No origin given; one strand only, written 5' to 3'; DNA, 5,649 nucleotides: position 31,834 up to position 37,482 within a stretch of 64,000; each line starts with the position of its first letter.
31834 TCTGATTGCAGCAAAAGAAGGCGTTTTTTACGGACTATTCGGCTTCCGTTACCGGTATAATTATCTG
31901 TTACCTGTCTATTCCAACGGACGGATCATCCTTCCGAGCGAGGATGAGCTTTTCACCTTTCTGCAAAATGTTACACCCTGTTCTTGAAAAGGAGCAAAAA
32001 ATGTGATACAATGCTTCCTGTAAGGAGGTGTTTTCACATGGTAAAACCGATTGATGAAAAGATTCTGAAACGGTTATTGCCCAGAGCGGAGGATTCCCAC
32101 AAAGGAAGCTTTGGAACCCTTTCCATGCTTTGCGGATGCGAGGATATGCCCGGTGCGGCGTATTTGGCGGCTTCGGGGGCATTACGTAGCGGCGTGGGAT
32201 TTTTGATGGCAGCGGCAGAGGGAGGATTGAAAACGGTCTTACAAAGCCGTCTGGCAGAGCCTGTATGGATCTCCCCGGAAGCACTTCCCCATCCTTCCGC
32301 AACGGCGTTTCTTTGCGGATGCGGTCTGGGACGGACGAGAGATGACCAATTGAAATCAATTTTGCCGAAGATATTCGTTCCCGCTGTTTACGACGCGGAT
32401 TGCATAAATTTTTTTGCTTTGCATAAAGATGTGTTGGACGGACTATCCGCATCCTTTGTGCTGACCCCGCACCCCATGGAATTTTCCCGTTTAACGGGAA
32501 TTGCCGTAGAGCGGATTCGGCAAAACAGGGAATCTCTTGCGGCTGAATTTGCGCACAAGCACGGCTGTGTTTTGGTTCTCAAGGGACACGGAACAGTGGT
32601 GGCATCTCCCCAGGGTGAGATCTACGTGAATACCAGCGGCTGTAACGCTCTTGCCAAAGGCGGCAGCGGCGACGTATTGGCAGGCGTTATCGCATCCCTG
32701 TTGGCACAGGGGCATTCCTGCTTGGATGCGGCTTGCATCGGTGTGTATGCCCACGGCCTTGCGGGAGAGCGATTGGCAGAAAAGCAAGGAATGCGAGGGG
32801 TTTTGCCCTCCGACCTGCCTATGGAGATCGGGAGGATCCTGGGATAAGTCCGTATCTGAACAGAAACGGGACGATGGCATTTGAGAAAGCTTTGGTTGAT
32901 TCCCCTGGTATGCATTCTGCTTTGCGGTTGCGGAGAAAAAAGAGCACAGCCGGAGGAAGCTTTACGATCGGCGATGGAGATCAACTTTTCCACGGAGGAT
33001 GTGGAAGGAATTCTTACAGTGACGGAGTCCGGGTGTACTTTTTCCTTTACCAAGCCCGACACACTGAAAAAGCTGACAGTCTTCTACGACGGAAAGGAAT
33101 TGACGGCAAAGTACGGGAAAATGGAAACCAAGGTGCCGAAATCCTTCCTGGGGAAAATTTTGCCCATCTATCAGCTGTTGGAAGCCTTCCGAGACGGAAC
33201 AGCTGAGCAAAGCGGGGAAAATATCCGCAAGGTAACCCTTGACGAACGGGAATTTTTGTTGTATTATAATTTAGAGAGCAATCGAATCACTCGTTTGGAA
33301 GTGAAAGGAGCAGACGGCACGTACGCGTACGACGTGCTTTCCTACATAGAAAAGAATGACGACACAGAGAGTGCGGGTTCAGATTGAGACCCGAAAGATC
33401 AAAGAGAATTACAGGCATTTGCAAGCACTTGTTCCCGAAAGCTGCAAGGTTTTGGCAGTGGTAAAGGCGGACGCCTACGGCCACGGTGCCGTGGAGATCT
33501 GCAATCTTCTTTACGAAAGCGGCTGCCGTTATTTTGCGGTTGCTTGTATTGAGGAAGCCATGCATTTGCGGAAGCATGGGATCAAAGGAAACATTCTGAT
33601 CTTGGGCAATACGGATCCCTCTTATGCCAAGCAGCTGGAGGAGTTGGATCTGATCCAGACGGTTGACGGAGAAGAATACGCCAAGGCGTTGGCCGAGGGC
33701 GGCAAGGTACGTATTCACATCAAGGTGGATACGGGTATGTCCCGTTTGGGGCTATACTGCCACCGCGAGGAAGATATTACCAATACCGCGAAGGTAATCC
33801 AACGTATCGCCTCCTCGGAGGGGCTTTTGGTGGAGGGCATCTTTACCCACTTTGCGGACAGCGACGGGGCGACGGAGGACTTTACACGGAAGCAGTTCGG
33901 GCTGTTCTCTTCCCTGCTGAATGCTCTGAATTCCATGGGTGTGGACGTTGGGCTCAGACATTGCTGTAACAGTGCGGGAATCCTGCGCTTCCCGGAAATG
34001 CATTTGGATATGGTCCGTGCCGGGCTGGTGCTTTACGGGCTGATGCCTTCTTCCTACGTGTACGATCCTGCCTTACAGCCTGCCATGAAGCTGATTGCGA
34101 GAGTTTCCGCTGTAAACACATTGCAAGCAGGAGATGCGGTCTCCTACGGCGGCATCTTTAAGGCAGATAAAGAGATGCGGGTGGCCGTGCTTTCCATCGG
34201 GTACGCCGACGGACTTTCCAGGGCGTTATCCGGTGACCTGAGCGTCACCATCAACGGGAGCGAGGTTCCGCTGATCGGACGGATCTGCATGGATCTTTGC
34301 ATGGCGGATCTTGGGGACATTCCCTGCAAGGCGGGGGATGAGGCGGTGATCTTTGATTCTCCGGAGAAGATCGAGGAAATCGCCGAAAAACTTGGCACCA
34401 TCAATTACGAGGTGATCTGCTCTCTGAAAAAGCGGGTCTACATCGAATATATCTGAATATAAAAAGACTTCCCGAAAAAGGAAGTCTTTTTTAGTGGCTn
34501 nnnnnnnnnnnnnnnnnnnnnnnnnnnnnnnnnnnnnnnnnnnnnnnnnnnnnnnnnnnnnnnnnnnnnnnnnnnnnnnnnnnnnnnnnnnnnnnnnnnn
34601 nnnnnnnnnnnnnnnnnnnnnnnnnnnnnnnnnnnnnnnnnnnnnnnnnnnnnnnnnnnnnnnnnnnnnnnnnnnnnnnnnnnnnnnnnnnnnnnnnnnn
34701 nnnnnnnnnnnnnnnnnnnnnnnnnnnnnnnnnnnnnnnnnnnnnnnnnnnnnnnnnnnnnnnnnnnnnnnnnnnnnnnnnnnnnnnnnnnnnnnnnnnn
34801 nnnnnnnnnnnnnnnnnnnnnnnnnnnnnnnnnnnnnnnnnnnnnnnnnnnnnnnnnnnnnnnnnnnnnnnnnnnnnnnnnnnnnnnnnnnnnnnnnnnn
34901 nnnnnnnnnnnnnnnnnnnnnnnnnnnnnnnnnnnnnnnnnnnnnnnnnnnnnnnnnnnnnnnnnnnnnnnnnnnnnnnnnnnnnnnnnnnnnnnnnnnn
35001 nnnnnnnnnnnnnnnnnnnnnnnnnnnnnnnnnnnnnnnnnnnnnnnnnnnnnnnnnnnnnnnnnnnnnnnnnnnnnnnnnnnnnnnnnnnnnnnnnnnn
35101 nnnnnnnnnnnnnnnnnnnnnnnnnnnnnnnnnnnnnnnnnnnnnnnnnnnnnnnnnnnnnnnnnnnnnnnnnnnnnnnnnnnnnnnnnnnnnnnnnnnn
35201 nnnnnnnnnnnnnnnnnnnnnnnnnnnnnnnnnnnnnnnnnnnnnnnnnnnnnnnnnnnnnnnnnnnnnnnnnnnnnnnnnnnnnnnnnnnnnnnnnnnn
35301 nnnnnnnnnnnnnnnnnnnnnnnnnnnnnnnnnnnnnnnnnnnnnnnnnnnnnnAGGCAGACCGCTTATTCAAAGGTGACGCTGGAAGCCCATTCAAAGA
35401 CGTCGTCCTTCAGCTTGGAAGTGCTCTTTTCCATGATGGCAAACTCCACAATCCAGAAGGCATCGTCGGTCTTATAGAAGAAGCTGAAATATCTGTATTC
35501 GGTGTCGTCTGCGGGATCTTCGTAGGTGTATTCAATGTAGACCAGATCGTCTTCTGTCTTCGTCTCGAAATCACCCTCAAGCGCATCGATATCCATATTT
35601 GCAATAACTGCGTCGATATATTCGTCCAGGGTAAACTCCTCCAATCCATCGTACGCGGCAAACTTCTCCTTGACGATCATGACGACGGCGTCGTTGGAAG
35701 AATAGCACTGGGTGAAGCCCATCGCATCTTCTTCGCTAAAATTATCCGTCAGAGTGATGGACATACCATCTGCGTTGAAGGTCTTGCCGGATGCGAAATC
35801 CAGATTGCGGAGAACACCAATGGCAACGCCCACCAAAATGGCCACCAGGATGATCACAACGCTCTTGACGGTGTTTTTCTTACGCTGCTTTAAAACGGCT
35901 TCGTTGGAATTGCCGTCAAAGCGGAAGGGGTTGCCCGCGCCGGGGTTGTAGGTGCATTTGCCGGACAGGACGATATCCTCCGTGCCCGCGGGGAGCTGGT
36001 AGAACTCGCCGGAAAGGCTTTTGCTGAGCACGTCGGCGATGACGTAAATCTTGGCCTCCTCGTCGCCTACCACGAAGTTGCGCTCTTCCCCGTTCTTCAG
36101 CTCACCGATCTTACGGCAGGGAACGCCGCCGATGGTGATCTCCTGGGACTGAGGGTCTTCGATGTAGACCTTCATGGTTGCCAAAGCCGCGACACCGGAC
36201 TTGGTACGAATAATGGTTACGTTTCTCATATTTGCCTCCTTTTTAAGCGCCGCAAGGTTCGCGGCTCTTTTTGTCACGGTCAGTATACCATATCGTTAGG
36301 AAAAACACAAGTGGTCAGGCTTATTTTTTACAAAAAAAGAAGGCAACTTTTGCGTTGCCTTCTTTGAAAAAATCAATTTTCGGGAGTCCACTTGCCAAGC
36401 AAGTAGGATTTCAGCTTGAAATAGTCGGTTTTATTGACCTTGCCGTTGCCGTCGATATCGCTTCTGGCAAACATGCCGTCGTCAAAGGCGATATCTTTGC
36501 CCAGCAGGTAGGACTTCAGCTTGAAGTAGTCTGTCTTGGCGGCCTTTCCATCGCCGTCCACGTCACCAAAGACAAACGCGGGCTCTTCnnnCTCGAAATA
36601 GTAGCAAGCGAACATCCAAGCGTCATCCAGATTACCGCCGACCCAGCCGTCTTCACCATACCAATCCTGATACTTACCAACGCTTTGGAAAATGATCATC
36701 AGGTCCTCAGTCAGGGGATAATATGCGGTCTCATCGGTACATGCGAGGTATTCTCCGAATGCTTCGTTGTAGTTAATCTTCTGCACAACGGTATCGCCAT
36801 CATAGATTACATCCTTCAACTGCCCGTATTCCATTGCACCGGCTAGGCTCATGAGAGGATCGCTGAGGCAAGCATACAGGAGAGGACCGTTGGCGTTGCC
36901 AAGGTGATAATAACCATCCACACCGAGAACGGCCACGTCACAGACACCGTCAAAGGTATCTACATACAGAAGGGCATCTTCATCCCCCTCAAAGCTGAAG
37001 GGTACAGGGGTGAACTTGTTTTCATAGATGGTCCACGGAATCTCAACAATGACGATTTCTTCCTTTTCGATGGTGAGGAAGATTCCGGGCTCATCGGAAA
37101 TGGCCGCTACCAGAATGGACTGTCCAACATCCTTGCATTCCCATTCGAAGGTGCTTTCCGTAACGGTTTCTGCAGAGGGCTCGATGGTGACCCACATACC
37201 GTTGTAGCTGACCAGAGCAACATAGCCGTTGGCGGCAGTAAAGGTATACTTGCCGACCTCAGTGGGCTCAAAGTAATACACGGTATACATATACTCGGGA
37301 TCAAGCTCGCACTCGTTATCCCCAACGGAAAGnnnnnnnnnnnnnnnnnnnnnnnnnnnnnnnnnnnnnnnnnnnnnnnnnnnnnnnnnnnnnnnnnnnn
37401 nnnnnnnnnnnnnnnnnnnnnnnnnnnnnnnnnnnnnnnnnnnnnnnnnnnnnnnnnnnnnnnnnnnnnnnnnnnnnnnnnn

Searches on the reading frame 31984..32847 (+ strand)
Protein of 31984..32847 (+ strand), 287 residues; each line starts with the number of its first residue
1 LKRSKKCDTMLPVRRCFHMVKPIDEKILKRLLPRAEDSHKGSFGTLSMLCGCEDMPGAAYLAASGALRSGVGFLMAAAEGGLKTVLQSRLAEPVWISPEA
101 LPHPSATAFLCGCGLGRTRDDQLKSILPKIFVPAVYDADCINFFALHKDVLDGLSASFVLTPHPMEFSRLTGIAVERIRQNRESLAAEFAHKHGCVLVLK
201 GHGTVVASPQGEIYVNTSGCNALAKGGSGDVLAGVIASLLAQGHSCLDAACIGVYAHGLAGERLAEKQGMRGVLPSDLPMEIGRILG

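Call 7: search_protein_families(library=pfam, proteins=[window:31984-32847:+], max_evalue=0.001)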
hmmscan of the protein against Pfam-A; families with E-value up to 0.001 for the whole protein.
window:31984-32847:+ (287 aa): 3 families
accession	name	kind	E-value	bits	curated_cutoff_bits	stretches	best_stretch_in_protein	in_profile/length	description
PF01256.23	Carb_kinase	-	2.3e-53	181.6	27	1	48-281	3-239/242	NAD(P)H-hydrate dehydratase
PF02110.20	HK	-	3.8e-05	23.6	27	1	179-269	137-227/247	Hydroxyethylthiazole kinase family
PF08543.17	Phos_pyr_kin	-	5.3e-05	23.1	27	1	155-249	118-220/246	Phosphomethylpyrimidine kinase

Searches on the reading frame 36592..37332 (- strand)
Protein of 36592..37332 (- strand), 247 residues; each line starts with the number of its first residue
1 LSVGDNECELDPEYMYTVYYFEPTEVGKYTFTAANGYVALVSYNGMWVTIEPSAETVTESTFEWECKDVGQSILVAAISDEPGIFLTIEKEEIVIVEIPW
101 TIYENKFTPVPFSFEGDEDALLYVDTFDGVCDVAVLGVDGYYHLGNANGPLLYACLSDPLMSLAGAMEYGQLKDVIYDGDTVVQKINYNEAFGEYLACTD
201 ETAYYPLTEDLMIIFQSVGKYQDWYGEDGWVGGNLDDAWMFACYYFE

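Call 55: search_protein_families(library=pfam, proteins=[window:36592-37332:-], max_evalue=5)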
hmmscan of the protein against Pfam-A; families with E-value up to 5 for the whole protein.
window:36592-37332:- (247 aa): 1 family
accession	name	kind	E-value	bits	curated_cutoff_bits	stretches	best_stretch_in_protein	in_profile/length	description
PF16820.11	PKD_3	-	0.16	12.3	26.3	1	45-84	18-50/68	PKD-like domain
